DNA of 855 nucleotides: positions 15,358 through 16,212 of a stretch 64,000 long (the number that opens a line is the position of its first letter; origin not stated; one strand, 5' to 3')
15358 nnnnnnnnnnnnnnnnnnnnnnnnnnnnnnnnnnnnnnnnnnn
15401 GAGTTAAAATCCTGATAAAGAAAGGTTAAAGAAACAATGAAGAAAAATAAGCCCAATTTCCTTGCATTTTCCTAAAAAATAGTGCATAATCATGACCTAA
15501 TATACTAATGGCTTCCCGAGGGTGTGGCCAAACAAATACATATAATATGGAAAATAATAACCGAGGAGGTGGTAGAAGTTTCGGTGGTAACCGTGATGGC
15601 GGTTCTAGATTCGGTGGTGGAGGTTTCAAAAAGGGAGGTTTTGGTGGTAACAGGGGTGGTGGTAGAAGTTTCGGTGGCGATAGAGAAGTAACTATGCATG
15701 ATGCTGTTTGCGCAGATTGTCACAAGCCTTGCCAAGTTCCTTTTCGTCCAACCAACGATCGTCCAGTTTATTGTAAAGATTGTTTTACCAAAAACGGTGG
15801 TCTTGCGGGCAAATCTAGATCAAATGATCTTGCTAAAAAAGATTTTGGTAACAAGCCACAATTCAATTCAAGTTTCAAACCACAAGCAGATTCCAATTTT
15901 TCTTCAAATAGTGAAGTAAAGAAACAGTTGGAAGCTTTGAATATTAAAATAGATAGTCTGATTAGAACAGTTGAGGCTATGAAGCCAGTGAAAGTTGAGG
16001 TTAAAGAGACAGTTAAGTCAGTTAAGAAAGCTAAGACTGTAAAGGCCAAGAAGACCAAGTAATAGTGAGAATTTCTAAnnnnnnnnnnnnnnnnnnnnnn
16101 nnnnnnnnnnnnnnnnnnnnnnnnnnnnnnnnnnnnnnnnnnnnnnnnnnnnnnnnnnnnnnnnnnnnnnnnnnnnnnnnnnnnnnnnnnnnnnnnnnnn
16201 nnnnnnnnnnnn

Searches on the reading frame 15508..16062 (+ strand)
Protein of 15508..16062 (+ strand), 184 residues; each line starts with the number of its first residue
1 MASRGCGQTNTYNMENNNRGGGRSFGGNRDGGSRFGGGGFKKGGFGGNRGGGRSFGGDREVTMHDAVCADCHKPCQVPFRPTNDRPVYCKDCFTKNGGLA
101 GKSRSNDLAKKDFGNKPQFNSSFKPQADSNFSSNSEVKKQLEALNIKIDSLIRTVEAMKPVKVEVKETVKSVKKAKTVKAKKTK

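Call 41: search_protein_families(library=pfam, proteins=[window:15508-16062:+], max_evalue=0.001)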
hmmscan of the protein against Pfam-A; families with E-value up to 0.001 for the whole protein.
window:15508-16062:+ (184 aa): 1 family
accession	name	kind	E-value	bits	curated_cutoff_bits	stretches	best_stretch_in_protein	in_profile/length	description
PF23477.1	zf_Tbcl_2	-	7.7e-17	61.1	27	1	62-96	2-36/37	Probable treble clef zinc finger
